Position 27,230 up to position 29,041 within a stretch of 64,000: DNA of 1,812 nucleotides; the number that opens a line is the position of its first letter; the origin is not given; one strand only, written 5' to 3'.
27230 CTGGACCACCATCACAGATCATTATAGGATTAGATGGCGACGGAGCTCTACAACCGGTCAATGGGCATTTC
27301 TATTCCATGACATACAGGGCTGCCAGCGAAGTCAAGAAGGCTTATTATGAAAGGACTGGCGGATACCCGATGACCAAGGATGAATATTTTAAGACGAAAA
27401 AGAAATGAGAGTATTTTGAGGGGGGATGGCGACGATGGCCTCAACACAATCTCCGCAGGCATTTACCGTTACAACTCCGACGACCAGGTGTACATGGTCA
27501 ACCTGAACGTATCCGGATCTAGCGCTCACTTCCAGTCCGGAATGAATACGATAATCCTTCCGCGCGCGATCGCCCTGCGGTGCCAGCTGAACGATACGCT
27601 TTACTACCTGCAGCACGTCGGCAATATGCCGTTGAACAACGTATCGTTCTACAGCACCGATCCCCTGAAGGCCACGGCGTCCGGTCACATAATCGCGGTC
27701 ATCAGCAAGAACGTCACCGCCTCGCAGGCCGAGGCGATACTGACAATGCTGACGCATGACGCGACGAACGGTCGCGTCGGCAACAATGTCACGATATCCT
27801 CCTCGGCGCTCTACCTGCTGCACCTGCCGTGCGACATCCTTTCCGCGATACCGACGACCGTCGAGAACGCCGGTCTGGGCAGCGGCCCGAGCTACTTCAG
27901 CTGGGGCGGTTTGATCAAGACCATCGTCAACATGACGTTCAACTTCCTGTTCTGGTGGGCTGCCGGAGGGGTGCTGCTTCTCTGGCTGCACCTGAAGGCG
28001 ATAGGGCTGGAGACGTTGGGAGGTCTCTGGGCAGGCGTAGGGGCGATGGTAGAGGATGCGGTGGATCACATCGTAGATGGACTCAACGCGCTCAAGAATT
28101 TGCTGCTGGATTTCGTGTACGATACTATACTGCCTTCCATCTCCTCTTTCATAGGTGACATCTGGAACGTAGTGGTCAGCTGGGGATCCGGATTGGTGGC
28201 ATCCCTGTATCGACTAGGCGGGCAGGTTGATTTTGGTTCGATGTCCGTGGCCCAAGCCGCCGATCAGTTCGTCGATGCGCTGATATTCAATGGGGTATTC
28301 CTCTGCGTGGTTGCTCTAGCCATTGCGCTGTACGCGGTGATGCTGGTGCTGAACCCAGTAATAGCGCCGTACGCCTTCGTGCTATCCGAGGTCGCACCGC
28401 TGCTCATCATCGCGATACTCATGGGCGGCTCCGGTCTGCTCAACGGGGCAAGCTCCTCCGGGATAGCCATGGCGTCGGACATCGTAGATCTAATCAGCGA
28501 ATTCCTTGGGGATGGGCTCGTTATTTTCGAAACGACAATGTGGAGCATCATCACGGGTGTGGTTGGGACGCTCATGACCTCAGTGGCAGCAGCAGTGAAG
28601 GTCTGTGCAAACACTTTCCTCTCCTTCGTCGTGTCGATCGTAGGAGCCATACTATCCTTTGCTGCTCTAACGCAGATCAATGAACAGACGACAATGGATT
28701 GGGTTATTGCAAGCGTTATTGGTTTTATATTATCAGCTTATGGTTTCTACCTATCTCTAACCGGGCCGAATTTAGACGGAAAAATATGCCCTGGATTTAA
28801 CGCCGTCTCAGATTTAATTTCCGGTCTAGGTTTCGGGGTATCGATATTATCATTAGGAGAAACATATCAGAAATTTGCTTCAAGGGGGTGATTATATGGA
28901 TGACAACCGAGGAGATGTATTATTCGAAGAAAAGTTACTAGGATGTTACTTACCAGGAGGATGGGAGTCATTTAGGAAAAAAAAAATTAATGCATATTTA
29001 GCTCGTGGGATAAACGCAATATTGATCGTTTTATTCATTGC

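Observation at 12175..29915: tRNA-Val-integrated ~17.7 kb island bounded by an exact 14-bp direct repeat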

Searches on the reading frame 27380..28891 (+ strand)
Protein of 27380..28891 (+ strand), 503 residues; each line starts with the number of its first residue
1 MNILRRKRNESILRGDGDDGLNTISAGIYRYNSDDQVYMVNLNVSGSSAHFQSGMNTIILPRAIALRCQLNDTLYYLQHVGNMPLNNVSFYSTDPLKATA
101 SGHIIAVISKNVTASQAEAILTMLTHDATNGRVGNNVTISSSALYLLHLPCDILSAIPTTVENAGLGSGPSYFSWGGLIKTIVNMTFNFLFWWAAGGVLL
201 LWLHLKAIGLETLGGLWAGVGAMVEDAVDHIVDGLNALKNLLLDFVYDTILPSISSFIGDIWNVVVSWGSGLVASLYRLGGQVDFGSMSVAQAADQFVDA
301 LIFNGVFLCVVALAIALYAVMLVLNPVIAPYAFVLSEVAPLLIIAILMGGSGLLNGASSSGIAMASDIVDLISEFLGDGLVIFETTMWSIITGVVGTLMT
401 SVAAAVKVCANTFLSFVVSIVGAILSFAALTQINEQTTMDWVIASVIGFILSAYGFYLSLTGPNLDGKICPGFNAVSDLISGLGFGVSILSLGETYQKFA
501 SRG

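Call 7: search_protein_families(library=pfam, proteins=[window:27380-28891:+], max_evalue=0.01)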
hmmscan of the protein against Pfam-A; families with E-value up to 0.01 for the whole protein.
window:27380-28891:+ (503 aa): 0 families

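Call 23: search_protein_families(library=pfam, proteins=[window:27380-28891:+], max_evalue=1)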
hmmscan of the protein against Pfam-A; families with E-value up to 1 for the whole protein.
window:27380-28891:+ (503 aa): 0 families

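Call 24: search_protein_families(library=phrogs, proteins=[window:27380-28891:+], max_evalue=0.1)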
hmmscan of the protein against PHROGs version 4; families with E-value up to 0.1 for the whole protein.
window:27380-28891:+ (503 aa): 2 families
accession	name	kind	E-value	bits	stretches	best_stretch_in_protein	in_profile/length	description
phrog_58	-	tail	0.0035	16.7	1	141-452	684-896/1544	tail length tape measure protein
phrog_991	-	tail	0.026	13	1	166-427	635-795/1966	tail length tape measure protein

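Call 43: find_homologous_proteins(query=window:27380-28891:+, max_evalue=0.001)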
Query window:27380-28891:+ (503 aa): 31 proteins with E <= 0.001 among 8000 candidates.
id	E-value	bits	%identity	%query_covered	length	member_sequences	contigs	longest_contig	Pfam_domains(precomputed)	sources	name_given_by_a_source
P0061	5.7e-100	354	42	95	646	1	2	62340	-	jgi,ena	-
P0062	4.6e-99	351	43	93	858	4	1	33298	-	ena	-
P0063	3.1e-97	345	44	89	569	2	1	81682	-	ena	-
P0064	2.4e-95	339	54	65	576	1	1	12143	-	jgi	-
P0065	3.3e-94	335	46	88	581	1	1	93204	-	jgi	jgi:hypothetical protein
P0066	3.7e-94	335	45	90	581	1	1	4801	-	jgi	jgi:hypothetical protein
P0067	4.7e-94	334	45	90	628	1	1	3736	-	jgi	-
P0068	5.5e-94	334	50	74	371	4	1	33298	-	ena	-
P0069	1.4e-90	323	56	57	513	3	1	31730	-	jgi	jgi:hypothetical protein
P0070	4.9e-87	311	43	91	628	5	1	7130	-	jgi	-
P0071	3.2e-85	305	50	64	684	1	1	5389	-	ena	-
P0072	2.5e-84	302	42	89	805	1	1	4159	-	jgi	jgi:hypothetical protein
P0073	2.3e-81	293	56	51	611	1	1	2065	-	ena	-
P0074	8.7e-81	291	51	66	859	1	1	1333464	-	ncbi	ncbi:MAG: hypothetical protein AB9819_06750 [Methanomassiliicoccales archaeon]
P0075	8.9e-76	274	56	48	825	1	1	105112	-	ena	-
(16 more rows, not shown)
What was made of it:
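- Stand-alone family members of 400-860 aa exist (call 43).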

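Call 44: find_encoding_contigs(protein=P0062, flank=10000, max_places=2)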
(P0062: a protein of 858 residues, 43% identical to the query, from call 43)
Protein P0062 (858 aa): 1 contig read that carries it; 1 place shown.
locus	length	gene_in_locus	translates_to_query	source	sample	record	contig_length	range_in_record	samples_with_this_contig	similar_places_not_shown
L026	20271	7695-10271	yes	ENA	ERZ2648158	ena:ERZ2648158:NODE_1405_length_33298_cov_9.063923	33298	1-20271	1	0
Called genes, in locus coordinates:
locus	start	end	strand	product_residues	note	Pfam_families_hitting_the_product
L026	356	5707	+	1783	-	-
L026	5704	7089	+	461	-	-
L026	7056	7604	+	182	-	-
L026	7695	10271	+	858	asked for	-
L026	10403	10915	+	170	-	-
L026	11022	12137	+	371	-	-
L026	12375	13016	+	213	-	-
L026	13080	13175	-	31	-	-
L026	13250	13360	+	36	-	-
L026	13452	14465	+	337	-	PF07521:RMMBL (faint)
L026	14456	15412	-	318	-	PF08068:DKCLD, PF01509:TruB_N, PF21238:Pus10_C (weak), PF01509:TruB_N, PF16198:TruB_C_2, PF01472:PUA, PF26292:PUA_elF2D (weak)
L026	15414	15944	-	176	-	PF13189:Cytidylate_kin2, PF13207:AAA_17, PF13238:AAA_18, PF13671:AAA_33 (weak), PF01202:SKI (weak), PF02224:Cytidylate_kin (weak)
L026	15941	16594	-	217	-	PF01956:EMC3_TMCO1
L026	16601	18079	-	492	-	PF10559:Plug_translocon, PF00344:SecY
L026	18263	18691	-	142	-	PF00828:Ribosomal_L27A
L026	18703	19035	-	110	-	-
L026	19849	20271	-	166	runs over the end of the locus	PF17144:Ribosomal_L5e, PF00861:Ribosomal_L18p (weak), PF17144:Ribosomal_L5e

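Call 45: find_encoding_contigs(protein=P0074, flank=10000, max_places=2)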
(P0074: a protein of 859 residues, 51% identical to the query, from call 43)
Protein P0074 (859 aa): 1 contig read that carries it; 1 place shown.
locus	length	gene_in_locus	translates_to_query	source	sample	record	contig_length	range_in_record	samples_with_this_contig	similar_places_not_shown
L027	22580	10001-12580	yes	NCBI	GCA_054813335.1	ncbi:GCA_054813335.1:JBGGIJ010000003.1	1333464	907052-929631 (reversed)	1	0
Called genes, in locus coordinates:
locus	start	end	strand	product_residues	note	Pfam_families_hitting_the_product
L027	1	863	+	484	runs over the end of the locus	PF00361:Proton_antipo_M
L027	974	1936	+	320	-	PF00348:polyprenyl_synt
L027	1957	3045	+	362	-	PF01266:DAO (weak), PF01494:FAD_binding_3, PF07992:Pyr_redox_2 (weak), PF12831:FAD_oxidored (weak), PF13450:NAD_binding_8 (weak), PF22578:GGR_cat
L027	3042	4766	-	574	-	PF02310:B12-binding, PF04055:Radical_SAM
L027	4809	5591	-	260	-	PF01255:Prenyltransf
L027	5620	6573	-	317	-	PF22641:TiaS_TCKD, PF08489:TiaS_FLD (faint)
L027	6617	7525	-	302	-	PF10977:DUF2797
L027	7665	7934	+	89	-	-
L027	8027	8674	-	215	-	PF01885:PTS_2-RNA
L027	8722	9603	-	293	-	PF00763:THF_DHG_CYH, PF02882:THF_DHG_CYH_C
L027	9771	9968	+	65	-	-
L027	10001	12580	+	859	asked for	-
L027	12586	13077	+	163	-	-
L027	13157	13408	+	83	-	-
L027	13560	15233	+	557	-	PF01268:FTHFS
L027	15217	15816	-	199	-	PF12654:DUF3786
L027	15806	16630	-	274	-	PF01522:Polysacc_deac_1 (weak)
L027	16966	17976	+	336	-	PF00037:Fer4, PF12837:Fer4_6 (faint), PF13237:Fer4_10 (weak), PF14697:Fer4_21 (weak), PF12838:Fer4_7 (weak), PF13187:Fer4_9 (weak), PF13484:Fer4_16 (faint)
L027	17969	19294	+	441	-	PF12838:Fer4_7 (faint), PF13183:Fer4_8 (faint), PF13534:Fer4_17 (faint), PF25160:LdpA_Fe-S-bd (faint), PF00037:Fer4 (weak), PF13187:Fer4_9 (weak), PF13237:Fer4_10 (weak), PF14697:Fer4_21 (weak), +2 more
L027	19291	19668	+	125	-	PF02662:FlpD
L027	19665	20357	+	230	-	PF12225:DUF5981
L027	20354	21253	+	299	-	PF02219:MTHFR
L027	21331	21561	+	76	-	PF01206:TusA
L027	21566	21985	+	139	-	PF13686:DrsE_2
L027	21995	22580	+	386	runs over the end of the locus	PF00266:Aminotran_5, PF01041:DegT_DnrJ_EryC1 (weak)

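Call 46: find_encoding_contigs(protein=P0065, flank=10000, max_places=2)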
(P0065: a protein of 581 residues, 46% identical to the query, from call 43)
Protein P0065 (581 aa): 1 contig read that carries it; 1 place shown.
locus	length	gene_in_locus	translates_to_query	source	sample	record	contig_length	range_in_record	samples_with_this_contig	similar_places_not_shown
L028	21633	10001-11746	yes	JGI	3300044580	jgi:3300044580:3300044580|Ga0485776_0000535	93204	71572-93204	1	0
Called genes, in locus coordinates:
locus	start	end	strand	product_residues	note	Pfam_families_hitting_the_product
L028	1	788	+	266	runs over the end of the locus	PF00126:HTH_1 (weak)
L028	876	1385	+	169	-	PF13183:Fer4_8, PF13237:Fer4_10, PF12838:Fer4_7 (weak), PF13187:Fer4_9, PF13534:Fer4_17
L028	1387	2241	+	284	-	PF02754:CCG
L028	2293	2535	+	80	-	PF05370:DUF749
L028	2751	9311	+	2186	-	PF16656:Pur_ac_phosph_N (weak)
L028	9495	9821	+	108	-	-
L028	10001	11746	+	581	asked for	-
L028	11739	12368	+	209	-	-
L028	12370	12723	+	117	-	-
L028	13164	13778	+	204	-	PF01015:Ribosomal_S3Ae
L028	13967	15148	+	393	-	PF01656:CbiA (weak), PF02374:ArsA_ATPase, PF13614:AAA_31 (weak), PF17886:ArsA_HSP20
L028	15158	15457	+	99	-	PF27253:AF_1253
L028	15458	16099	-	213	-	PF00571:CBS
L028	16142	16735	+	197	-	PF01871:AMMECR1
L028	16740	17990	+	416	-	PF07969:Amidohydro_3 (faint), PF01979:Amidohydro_1, PF12890:DHOase (weak)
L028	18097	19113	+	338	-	PF03692:CxxCxxCC (faint)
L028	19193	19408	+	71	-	PF01423:LSM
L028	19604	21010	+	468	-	PF13230:GATase_4 (weak), PF13522:GATase_6, PF13537:GATase_7, PF00156:Pribosyltran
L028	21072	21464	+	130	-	-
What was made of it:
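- The cargo type also lives in chromosomal loci where no integrase was seen within the ~10 kb read on each side (calls 45, 46).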

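Call 59: search_protein_families(library=ncbifam, proteins=[window:27380-28891:+], max_evalue=0.1)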
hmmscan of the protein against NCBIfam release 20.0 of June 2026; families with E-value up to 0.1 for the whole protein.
window:27380-28891:+ (503 aa): 0 families

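Call 65: predict_structure(alignment_id=A2)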
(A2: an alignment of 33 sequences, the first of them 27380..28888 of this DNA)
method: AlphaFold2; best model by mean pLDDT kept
length: 503 residues; sequences in the alignment: 33
mean_pLDDT: 52.8   pTM: 0.41
mean pLDDT of the five models: 52.8, 49.4, 49.1, 48.7, 44.5
residues with pLDDT >= 90: 0; 70-90: 71; 50-70: 223; < 50: 209
segments of 3 or more residues with pLDDT < 50: 1-36, 69-81, 90-106, 134-137, 141-221, 348-390, 464-466
pLDDT, mean of each block of 10 residues (from residue 1): 24 29 39 51 71 64 51 42 53 40 50 71 63 49 34 27 25 34 40 43 45 43 53 63 64 60 61 63 69 63 61 64 56 52 49 27 29 38 44 52 59 75 71 60 72 77 55 70 75 70 55
secondary structure, 60 per line:
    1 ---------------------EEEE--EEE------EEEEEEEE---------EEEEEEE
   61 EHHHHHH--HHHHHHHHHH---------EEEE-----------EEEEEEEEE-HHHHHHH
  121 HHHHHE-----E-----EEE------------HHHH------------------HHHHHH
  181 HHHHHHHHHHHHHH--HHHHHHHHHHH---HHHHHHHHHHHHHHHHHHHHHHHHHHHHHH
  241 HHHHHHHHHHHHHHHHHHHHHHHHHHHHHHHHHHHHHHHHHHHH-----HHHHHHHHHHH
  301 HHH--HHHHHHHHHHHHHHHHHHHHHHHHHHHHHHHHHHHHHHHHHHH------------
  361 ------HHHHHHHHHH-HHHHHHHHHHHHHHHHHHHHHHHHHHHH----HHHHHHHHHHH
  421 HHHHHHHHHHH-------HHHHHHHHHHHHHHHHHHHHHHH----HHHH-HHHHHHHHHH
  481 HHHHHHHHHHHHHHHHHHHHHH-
elements in order: E22-25 E28-30 E37-44 E54-61 H62-67 H70-79 E89-92 E104-112 H114-125 E138-140 H153-156 H175-194 H197-207 H211-284 H290-303 H306-348 H367-376 H378-405 H410-431 H439-461 H466-469 H471-502
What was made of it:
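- On Polymorphic toxin / immunity system: The structure model is of low confidence (call 65).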

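Call 81: search_protein_families(library=padloc, proteins=[window:27380-28891:+], max_evalue=0.001)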
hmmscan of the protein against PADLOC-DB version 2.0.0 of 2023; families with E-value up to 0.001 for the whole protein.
window:27380-28891:+ (503 aa): 0 families

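Call 104: search_protein_representatives(alignment_id=A2)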
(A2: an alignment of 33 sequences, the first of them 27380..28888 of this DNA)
Query: 33 sequences, 610 profile positions. Proteins with E-value up to 0.001 (for the whole library): 556; up to 1e-10: 233; up to 1e-30: 89. The best 150 are listed.
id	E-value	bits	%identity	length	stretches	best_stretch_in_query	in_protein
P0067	1.5e-267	906.2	-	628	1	8-609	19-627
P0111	1.9e-251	852.9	-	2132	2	4-539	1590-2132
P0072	3.9e-251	851.9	-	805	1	4-607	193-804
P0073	2.2e-250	849.4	-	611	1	6-605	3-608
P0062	1.9e-244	829.8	-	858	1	4-597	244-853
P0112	7.5e-235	798.1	-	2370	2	4-608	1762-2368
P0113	4.2e-212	723.0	-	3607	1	8-602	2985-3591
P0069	1.3e-205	701.6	-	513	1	110-609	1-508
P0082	8.6e-194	662.5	-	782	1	6-604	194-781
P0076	1.4e-167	575.9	-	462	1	168-607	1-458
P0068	3.8e-165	567.9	-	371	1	168-539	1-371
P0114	1.1e-162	559.8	-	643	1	4-593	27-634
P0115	1.7e-161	555.8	-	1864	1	5-600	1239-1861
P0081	4.6e-159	547.8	-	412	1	188-608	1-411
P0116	5.4e-159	547.6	-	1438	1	5-605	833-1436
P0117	2.3e-141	489.4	-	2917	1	5-576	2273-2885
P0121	2.9e-98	347.0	-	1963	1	34-607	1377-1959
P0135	4.6e-71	257.2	-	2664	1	30-608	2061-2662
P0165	1.5e-41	159.7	-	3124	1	30-605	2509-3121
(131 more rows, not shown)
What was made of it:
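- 27380..28891 (+): orf503: 'orphan' copy of the pre-membrane domain with a different membrane tail. It lacks the stalk. Profile search: 556 representative clusters (call 104).
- On Polymorphic toxin / immunity system: Many N-truncated family members exist (call 104).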

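Call 105: search_protein_families(library=pfam, proteins=[P0113, P0117, P0112], max_evalue=0.00001)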
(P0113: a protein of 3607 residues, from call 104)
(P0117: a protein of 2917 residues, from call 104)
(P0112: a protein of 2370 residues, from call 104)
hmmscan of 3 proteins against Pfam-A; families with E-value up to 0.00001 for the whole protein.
P0113 (3607 aa): 5 families
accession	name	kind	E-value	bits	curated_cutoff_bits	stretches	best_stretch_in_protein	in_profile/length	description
PF16656.11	Pur_ac_phosph_N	-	1.2e-126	414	30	11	1282-1351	6-86/93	Purple acid Phosphatase, N-terminal domain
PF00041.27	fn3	-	1.1e-71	237.4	25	2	579-652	7-82/84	Fibronectin type III domain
PF16655.11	PhoD_N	-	4.2e-30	104.6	30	0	2104-2162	32-80/90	PhoD-like phosphatase, N-terminal domain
PF21605.3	CRLF2-like_D2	-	3.9e-14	52.9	27.3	0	757-830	6-79/94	Cytokine receptor-like factor 2-like, D2 domain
PF25059.1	FN3_DSCAM-DSCAML_C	-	7.9e-14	52.2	39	0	1845-1892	24-70/89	DSCAM/DSCAML C-terminal Fn3-like domain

P0117 (2917 aa): 3 families
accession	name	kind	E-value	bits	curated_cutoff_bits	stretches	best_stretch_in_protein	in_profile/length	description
PF16656.11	Pur_ac_phosph_N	-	5e-35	120.4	30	1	1281-1364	6-93/93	Purple acid Phosphatase, N-terminal domain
PF16655.11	PhoD_N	-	1.4e-08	35.5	30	0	1116-1168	27-78/90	PhoD-like phosphatase, N-terminal domain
PF00041.27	fn3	-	1.9e-08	34.8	25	0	1285-1354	10-76/84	Fibronectin type III domain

P0112 (2370 aa): 1 family
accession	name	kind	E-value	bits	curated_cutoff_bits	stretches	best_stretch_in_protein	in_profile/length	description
PF16656.11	Pur_ac_phosph_N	-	4.8e-19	69.1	30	0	879-954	12-93/93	Purple acid Phosphatase, N-terminal domain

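Call 106: search_protein_families(library=pfam, proteins=[P0165, P0135, P0121, P0116], max_evalue=0.00001)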
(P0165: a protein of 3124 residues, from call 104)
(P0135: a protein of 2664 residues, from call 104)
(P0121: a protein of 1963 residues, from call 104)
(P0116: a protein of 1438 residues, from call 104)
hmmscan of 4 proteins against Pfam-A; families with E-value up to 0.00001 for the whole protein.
P0165 (3124 aa): 3 families
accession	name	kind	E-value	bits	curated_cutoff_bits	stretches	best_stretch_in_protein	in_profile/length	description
PF18911.6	PKD_4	-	3.1e-244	790.3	27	14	310-394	1-85/85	PKD domain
PF00801.26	PKD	-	1.6e-140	457.9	23.5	13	588-650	14-75/80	PKD domain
PF22352.2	K319L-like_PKD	-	3e-62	207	27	1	51-125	4-84/84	K319L-like, PKD domain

P0135 (2664 aa): 3 families
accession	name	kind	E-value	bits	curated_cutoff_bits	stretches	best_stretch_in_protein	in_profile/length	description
PF16656.11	Pur_ac_phosph_N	-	1.2e-47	160.8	30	3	537-634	7-93/93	Purple acid Phosphatase, N-terminal domain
PF00041.27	fn3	-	1.2e-10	41.8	25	0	1028-1098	4-72/84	Fibronectin type III domain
PF16655.11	PhoD_N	-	1.5e-06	29.1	30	0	400-426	56-78/90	PhoD-like phosphatase, N-terminal domain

P0121 (1963 aa): 0 families

P0116 (1438 aa): 1 family
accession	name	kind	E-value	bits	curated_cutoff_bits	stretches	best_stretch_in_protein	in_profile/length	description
PF18884.5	TSP3_bac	-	1e-09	38.5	25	0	573-595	1-22/22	Bacterial TSP3 repeat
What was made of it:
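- Many short N-truncated copies also exist (calls 104-106).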
